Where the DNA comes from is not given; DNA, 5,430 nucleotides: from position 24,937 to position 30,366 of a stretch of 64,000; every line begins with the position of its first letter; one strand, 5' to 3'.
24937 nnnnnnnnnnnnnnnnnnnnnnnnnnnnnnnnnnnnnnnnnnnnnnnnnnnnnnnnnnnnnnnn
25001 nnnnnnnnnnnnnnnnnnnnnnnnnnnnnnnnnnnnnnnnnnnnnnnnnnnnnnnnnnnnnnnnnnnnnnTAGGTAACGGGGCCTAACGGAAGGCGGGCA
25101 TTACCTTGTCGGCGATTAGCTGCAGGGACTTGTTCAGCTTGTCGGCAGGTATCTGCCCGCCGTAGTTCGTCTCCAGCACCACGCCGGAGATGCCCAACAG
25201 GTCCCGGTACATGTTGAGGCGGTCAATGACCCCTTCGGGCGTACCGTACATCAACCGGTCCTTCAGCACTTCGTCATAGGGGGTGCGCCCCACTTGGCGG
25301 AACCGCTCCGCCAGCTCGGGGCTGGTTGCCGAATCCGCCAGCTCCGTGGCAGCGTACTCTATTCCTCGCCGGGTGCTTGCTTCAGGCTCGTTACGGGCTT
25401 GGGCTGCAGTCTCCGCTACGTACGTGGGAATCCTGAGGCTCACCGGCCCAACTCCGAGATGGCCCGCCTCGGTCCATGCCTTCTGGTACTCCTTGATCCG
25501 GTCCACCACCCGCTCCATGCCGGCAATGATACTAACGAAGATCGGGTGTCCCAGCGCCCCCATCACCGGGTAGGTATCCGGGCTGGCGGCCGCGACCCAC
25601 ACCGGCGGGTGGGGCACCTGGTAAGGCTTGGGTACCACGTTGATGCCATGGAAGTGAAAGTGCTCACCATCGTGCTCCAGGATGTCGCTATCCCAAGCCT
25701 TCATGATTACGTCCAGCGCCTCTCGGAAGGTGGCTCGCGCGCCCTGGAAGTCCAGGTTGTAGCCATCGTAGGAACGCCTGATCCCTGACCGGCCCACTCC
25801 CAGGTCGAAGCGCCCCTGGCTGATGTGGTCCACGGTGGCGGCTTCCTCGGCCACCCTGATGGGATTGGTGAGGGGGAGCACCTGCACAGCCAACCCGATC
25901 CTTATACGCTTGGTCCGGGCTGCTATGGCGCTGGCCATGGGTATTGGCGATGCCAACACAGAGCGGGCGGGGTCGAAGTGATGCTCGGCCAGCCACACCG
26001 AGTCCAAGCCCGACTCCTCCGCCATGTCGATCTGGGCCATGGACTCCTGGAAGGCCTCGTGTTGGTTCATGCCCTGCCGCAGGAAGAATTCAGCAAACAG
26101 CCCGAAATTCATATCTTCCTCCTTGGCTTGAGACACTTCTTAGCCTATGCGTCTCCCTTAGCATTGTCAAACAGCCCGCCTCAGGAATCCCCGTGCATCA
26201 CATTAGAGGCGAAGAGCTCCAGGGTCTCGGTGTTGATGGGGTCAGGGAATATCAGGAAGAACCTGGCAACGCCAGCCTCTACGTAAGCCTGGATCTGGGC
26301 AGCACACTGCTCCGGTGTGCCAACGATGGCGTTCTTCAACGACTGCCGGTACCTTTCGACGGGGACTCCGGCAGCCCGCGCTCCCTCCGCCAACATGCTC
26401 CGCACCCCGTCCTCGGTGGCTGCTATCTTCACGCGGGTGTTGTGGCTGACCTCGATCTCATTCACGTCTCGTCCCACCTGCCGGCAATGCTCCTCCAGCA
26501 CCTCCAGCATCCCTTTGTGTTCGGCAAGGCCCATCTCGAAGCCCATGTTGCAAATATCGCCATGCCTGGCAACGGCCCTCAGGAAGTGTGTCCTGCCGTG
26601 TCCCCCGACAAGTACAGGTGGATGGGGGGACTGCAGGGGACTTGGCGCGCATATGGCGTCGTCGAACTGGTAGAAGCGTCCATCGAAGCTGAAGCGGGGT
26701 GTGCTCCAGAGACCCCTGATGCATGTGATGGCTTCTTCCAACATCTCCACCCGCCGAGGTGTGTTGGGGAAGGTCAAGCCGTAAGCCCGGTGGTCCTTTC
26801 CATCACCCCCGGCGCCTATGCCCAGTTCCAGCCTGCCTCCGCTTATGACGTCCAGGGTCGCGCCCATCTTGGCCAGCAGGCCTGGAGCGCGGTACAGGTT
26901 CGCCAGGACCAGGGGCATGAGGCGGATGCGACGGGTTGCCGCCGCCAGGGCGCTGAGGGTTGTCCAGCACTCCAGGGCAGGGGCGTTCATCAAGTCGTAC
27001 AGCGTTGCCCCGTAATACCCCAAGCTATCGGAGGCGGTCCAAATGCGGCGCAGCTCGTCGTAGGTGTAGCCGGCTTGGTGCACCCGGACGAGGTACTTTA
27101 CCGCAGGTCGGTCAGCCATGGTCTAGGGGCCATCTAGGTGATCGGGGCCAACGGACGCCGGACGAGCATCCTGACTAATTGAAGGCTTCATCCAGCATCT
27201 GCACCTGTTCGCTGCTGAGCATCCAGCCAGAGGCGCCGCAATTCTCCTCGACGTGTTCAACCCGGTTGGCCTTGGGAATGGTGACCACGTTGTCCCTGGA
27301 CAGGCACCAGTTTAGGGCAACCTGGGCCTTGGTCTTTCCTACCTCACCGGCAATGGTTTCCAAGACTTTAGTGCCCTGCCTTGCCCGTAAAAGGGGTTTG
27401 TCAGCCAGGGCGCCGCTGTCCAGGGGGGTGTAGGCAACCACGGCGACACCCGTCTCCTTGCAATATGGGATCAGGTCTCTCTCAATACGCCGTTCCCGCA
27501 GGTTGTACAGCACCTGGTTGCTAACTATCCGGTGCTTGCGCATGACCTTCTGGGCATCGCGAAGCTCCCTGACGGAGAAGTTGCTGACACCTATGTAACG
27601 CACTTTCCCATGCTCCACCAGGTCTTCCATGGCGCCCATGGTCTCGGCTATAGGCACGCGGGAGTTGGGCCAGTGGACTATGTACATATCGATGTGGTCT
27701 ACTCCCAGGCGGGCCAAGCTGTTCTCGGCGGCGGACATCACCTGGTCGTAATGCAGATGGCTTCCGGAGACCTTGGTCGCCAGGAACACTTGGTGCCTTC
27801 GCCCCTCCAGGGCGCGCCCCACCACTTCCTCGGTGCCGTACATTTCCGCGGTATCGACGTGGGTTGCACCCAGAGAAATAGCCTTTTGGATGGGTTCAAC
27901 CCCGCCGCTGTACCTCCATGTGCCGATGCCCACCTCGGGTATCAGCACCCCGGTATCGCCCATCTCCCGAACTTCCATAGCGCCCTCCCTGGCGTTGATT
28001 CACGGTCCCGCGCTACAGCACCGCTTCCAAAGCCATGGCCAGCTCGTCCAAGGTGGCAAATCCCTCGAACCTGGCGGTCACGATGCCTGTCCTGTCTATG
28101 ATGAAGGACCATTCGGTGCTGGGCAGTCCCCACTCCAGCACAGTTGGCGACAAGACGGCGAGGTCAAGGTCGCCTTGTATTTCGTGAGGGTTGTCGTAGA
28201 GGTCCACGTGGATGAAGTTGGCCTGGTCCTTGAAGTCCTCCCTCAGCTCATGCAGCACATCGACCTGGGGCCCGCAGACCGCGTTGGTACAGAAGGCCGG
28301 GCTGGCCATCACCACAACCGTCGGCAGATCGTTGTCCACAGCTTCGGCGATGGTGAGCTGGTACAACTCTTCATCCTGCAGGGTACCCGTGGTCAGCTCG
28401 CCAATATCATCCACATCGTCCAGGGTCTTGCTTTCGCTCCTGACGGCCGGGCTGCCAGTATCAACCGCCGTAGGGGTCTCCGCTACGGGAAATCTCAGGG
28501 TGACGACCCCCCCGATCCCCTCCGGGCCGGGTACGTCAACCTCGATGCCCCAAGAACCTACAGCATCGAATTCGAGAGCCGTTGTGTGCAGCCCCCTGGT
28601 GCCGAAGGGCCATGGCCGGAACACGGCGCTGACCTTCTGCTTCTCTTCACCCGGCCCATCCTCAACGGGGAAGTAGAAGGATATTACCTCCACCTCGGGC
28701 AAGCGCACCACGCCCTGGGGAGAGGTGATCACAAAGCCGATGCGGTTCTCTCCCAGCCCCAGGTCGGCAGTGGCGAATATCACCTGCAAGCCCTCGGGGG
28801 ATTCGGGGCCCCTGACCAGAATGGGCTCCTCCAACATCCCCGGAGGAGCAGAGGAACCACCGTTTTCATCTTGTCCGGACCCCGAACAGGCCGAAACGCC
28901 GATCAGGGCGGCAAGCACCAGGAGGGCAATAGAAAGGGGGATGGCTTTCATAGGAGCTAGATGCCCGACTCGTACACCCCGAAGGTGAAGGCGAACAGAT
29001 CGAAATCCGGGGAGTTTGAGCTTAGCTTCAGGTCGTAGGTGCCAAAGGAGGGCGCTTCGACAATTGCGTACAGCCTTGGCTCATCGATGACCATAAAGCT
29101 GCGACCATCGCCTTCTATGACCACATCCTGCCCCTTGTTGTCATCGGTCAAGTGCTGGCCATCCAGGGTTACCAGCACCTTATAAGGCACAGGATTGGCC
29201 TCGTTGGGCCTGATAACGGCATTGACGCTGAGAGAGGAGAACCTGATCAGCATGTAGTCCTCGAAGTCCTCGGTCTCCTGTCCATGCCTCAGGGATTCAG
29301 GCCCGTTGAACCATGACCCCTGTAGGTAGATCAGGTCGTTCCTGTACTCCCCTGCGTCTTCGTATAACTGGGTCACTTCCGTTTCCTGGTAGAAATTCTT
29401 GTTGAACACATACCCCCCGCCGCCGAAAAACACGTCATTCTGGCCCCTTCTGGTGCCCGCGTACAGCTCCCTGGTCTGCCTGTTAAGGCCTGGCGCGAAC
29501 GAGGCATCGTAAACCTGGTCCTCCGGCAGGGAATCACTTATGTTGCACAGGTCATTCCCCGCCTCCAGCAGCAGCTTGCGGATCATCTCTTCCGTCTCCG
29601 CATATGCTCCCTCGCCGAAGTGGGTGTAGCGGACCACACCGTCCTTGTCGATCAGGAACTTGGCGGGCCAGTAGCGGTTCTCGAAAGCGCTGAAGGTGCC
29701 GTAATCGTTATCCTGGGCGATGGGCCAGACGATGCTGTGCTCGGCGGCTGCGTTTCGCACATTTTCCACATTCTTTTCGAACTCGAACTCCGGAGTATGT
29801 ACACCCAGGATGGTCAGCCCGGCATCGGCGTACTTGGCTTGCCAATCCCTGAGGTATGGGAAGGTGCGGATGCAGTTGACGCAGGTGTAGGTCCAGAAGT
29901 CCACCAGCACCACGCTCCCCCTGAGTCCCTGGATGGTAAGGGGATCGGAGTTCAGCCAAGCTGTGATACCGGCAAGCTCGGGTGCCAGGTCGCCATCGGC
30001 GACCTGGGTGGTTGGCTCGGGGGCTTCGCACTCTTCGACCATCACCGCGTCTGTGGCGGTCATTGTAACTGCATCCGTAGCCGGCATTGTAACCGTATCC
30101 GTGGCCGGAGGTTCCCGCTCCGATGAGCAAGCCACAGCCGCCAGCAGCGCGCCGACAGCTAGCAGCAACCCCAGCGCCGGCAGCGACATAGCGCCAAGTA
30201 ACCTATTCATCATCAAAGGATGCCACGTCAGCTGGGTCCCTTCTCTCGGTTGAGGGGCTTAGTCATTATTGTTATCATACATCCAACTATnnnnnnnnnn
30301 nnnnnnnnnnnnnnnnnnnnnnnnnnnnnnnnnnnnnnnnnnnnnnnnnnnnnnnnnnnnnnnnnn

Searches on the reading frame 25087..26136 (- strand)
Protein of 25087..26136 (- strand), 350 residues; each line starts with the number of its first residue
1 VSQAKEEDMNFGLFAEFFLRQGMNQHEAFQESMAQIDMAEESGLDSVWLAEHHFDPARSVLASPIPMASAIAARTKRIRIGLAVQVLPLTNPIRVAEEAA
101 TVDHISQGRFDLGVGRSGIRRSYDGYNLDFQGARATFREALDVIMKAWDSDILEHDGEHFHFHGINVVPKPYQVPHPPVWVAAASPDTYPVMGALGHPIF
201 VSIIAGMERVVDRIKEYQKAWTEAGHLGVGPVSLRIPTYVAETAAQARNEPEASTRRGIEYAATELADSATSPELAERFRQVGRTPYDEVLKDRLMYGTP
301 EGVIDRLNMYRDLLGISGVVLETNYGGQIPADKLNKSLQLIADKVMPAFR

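Call 45: search_protein_families(library=pfam, proteins=[window:25087-26136:-], max_evalue=0.00001)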
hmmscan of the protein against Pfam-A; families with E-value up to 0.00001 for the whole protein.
window:25087-26136:- (350 aa): 1 family
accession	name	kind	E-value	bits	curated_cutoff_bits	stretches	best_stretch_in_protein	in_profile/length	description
PF00296.26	Bac_luciferase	-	6.4e-68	229.9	27.9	1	9-313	1-310/314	Luciferase-like monooxygenase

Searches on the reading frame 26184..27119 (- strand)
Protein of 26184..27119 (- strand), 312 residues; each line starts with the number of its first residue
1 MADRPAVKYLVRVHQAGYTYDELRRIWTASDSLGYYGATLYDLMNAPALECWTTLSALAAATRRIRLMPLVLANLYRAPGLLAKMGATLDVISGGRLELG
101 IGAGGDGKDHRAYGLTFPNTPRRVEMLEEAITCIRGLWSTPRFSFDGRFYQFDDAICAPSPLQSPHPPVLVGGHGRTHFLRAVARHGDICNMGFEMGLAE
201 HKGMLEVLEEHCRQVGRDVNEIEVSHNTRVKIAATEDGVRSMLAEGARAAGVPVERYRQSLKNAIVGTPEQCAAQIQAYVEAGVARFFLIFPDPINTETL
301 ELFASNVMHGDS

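Call 91: search_protein_families(library=pfam, proteins=[window:26184-27119:-], max_evalue=0.00001)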
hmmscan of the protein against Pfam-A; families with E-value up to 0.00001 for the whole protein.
window:26184-27119:- (312 aa): 1 family
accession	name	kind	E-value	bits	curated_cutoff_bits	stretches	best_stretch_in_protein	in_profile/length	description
PF00296.26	Bac_luciferase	-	2.8e-48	165.3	27.9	1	14-285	16-313/314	Luciferase-like monooxygenase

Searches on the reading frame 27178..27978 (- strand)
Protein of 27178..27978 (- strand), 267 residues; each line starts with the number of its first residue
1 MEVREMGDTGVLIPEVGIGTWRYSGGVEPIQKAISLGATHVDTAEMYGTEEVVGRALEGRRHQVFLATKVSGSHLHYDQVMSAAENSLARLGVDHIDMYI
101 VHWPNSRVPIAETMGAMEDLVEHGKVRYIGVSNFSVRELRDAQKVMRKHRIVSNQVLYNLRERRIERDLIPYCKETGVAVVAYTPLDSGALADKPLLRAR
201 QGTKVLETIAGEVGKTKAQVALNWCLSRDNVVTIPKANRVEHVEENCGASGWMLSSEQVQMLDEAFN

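Call 91: search_protein_families(library=pfam, proteins=[window:27178-27978:-], max_evalue=0.00001)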
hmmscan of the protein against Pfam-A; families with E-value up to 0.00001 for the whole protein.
window:27178-27978:- (267 aa): 1 family
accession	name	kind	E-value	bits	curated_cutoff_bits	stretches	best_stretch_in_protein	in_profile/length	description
PF00248.27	Aldo_ket_red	-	2.4e-62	211.1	24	1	16-265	2-289/291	Aldo/keto reductase family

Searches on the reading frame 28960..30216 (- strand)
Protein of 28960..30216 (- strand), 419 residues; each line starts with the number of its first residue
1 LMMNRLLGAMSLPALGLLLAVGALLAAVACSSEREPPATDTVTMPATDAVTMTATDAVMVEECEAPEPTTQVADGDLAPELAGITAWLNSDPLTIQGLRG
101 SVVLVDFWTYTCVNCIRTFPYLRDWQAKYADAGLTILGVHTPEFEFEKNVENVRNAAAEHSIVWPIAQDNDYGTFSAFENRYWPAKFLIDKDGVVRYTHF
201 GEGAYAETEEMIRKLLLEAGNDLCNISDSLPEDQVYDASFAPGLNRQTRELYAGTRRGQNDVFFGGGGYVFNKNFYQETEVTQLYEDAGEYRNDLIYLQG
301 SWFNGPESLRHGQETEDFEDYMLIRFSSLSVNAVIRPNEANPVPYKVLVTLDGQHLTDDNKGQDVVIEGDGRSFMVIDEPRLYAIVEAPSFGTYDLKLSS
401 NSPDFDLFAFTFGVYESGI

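Call 91: search_protein_families(library=pfam, proteins=[window:28960-30216:-], max_evalue=0.00001)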
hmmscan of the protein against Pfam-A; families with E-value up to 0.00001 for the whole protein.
window:28960-30216:- (419 aa): 3 families
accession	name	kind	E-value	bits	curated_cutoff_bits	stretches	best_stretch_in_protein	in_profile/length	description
PF08534.16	Redoxin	-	8.9e-13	48.7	26.6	1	74-202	2-135/148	Redoxin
PF17991.7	Thioredoxin_10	-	5.6e-12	46.9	27.1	1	277-413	16-142/142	Thioredoxin like C-terminal domain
PF00578.27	AhpC-TSA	-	2.5e-11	44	26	1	92-197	17-123/124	AhpC/TSA family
